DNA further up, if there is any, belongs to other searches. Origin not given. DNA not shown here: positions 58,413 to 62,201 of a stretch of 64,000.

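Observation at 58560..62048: Unprecedented-looking fusion of an unclassified beta-helix domain with a compact PL8 lyase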

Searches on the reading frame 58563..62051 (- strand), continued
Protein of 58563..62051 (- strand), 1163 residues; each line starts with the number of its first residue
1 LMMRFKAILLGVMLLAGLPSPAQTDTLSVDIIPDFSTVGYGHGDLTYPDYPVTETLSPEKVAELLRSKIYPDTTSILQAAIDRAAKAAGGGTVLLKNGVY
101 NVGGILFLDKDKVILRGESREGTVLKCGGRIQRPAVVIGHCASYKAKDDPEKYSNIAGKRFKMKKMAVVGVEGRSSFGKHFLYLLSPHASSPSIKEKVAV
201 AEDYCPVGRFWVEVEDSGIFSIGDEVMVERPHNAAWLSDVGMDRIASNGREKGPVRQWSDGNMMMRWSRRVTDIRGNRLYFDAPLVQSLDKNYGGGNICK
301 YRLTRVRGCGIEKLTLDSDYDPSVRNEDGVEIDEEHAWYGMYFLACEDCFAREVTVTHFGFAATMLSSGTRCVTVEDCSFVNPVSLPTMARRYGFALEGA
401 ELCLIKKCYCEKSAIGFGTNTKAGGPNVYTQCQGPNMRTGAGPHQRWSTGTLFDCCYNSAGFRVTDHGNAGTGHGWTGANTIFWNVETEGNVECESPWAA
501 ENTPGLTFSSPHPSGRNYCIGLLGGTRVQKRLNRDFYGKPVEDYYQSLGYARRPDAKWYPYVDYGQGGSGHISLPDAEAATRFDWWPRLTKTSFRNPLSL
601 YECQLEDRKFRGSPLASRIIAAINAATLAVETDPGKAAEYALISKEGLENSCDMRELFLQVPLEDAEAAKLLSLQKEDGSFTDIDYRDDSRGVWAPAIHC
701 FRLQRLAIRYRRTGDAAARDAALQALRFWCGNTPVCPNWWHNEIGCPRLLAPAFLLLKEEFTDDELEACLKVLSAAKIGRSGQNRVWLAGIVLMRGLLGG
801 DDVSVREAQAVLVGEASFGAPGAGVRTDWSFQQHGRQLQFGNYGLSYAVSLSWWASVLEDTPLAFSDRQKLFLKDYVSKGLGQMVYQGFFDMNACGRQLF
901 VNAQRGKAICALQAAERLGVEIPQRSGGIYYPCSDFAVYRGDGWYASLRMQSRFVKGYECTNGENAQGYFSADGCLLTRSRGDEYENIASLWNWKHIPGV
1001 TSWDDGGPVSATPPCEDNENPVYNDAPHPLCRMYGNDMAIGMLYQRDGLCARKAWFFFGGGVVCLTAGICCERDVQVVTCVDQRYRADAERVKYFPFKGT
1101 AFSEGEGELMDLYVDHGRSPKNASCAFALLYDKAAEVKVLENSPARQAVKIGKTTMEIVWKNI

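Call 30: find_encoding_contigs(protein=P0243, flank=10000, max_places=2)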
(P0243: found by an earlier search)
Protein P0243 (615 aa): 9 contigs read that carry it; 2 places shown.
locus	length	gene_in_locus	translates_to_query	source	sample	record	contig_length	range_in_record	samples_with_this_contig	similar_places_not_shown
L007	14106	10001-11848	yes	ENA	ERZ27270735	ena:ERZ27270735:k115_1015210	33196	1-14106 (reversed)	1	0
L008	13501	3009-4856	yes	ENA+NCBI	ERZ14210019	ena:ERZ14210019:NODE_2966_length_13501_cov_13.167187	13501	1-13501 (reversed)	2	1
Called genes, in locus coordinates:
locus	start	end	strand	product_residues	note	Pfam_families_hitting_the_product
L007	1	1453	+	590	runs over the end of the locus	PF14322:SusD-like_3, PF12771:SusD-like_2 (faint), PF07980:SusD_RagB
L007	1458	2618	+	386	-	-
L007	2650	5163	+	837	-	-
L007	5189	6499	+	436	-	-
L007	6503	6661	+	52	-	-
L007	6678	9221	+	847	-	-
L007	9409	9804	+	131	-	-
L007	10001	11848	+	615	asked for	-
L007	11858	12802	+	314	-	PF03737:RraA-like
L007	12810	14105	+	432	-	?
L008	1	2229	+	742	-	?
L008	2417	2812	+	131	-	-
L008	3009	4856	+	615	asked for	-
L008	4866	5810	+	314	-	PF03737:RraA-like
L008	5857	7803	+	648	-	PF00753:Lactamase_B (weak), PF23023:Anti-Pycsar_Apyc1 (weak), PF00144:Beta-lactamase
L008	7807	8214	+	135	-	PF07944:Beta-AFase-like_GH127_cat (weak)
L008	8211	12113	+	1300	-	PF07494:Reg_prop (weak), PF07495:Y_Y_Y (faint), PF00512:HisKA, PF02518:HATPase_c, PF00072:Response_reg, PF12833:HTH_18, PF00165:HTH_AraC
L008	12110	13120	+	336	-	PF04041:Glyco_hydro_130 (faint), PF00251:Glyco_hydro_32N (faint), PF04616:Glyco_hydro_43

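Call 36: search_protein_representatives(protein=window:58563-62051:-)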
Query: 1163 residues. Proteins with E-value up to 0.001 (for the whole library): 5342; up to 1e-10: 3572; up to 1e-30: 1444. The best 150 are listed.
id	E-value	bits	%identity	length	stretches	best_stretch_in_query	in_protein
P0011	1.3e-238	811.2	59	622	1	24-611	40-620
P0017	2.0e-194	664.9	58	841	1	28-612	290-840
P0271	4.1e-185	634.0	55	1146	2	614-1087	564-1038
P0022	4.6e-165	567.6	56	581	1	29-609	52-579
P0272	1.1e-159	549.8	46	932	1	24-613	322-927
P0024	4.7e-159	547.7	44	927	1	23-613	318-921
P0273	1.1e-148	513.4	42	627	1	23-613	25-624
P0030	3.3e-146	505.2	46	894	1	19-615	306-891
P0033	4.2e-144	498.2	42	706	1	27-613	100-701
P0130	8.6e-144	497.1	48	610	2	626-1086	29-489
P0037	3.8e-141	488.4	44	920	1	21-613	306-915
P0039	1.9e-137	476.1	42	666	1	24-615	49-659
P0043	8.8e-135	467.3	44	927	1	26-613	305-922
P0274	3.7e-131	455.3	46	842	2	196-613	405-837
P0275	7.9e-131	454.2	44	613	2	191-612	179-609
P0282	3.4e-110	385.9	42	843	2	654-1083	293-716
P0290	3.0e-92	326.4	43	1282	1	654-1084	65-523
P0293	3.2e-90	319.7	39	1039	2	665-1099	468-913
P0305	3.7e-82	293.0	40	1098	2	648-924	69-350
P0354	7.4e-74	265.5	38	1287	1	665-1085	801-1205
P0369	4.9e-72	259.5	33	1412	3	29-498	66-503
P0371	1.3e-71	258.1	40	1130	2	205-501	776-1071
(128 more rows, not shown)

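Call 37: search_protein_families(library=pfam, proteins=[P0271, P0282, P0293, P0290, P0369, P0371, P0354, P0305], max_evalue=0.001)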
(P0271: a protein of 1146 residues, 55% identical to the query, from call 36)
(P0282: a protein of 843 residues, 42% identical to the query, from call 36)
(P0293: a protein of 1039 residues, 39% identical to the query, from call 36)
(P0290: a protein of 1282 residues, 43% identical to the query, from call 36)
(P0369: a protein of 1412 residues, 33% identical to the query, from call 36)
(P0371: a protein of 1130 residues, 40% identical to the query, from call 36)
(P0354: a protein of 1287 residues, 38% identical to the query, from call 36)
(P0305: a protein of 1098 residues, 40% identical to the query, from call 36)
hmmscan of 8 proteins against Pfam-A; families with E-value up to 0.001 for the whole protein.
P0271 (1146 aa): 2 families
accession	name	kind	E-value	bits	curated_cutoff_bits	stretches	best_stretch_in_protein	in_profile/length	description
PF02278.25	Lyase_8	-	1.3e-49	169.5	27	1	880-1110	3-250/254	Polysaccharide lyase family 8, super-sandwich domain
PF08124.17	Lyase_8_N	-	2.3e-29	103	24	1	663-861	80-296/323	Polysaccharide lyase family 8, N terminal alpha-helical domain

P0282 (843 aa): 2 families
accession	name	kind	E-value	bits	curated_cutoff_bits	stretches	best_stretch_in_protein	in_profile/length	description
PF02278.25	Lyase_8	-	4e-54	184.2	27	1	568-794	3-252/254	Polysaccharide lyase family 8, super-sandwich domain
PF08124.17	Lyase_8_N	-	1.7e-28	100.1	24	1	302-556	28-305/323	Polysaccharide lyase family 8, N terminal alpha-helical domain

P0293 (1039 aa): 3 families
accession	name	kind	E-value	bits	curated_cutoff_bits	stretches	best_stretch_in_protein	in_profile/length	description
PF02278.25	Lyase_8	-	4.2e-51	174.3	27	1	745-971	2-250/254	Polysaccharide lyase family 8, super-sandwich domain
PF08124.17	Lyase_8_N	-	2.8e-24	86.3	24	1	474-718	36-287/323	Polysaccharide lyase family 8, N terminal alpha-helical domain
PF13149.12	Mfa_like_1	-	8.7e-05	23.1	27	1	56-268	7-220/246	Fimbrillin-like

P0290 (1282 aa): 4 families
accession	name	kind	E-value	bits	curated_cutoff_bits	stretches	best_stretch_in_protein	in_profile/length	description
PF02278.25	Lyase_8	-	7.1e-49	167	27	1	370-601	2-252/254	Polysaccharide lyase family 8, super-sandwich domain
PF08124.17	Lyase_8_N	-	1.9e-32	113.1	24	1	91-343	45-307/323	Polysaccharide lyase family 8, N terminal alpha-helical domain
PF07940.18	Hepar_II_III_C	-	1e-11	45.3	24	1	1053-1207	18-169/237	Heparinase II/III-like, C-terminal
PF02884.22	Lyase_8_C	-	0.00068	20.4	22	0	629-674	1-48/69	Polysaccharide lyase family 8, C-terminal beta-sandwich domain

P0369 (1412 aa): 3 families
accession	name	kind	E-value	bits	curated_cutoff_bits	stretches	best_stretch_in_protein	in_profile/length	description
PF13290.12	CHB_HEX_C_1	-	1.5e-17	63.8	22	1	1236-1302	1-66/67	Chitobiase/beta-hexosaminidase C-terminal domain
PF13287.12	Fn3_assoc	-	2.4e-15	56.8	23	1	1247-1305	1-58/59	Fn3 associated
PF12708.12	Pect-lyase_RHGA_epim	-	3e-09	37.4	27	0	780-876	15-104/213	Rhamnogalacturonase A/epimerase, pectate lyase-like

P0371 (1130 aa): 0 families

P0354 (1287 aa): 4 families
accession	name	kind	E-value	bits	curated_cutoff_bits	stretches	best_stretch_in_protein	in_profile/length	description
PF07971.18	Glyco_hydro_92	-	1.5e-157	525.7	24.6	1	269-744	1-464/464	Glycosyl hydrolase family 92 catalytic domain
PF17678.7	Glyco_hydro_92N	-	3.1e-46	158.6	34.5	1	22-263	1-236/236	Glycosyl hydrolase family 92 N-terminal domain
PF02278.25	Lyase_8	-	8.1e-34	117.7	27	1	1063-1278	2-246/254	Polysaccharide lyase family 8, super-sandwich domain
PF08124.17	Lyase_8_N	-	1e-28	100.9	24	1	782-1048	10-299/323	Polysaccharide lyase family 8, N terminal alpha-helical domain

P0305 (1098 aa): 3 families
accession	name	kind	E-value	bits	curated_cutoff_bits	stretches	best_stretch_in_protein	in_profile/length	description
PF02278.25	Lyase_8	-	1.3e-47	162.9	27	1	391-617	2-239/254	Polysaccharide lyase family 8, super-sandwich domain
PF08124.17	Lyase_8_N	-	7e-32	111.2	24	1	58-323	1-282/323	Polysaccharide lyase family 8, N terminal alpha-helical domain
PF07470.19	Glyco_hydro_88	-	6.4e-05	22.5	26.6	1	772-1032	22-288/352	Glycosyl Hydrolase Family 88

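Call 75: search_protein_families(library=pfam, proteins=[L007:1458-2615:+, L007:2650-5160:+, L007:5189-6496:+, L007:6678-9218:+, L007:9409-9801:+], max_evalue=0.01)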
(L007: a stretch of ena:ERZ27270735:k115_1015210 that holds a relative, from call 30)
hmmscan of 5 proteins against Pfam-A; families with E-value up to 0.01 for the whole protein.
L007:1458-2615:+ (386 aa): 0 families

L007:2650-5160:+ (837 aa): 1 family
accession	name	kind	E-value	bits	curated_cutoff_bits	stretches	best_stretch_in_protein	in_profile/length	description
PF12708.12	Pect-lyase_RHGA_epim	-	1.6e-05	25.2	27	1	316-371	15-72/213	Rhamnogalacturonase A/epimerase, pectate lyase-like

L007:5189-6496:+ (436 aa): 0 families

L007:6678-9218:+ (847 aa): 1 family
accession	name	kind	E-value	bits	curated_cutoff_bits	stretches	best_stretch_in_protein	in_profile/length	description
PF12708.12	Pect-lyase_RHGA_epim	-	0.00081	19.7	27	0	329-384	15-72/213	Rhamnogalacturonase A/epimerase, pectate lyase-like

L007:9409-9801:+ (131 aa): 0 families

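Call 93: search_protein_families(library=ncbifam, proteins=[L007:1458-2615:+, L007:5189-6496:+], max_evalue=0.00001)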
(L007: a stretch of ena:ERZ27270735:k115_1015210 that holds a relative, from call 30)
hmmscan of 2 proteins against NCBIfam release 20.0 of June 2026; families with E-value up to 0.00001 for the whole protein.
L007:1458-2615:+ (386 aa): 0 families

L007:5189-6496:+ (436 aa): 0 families
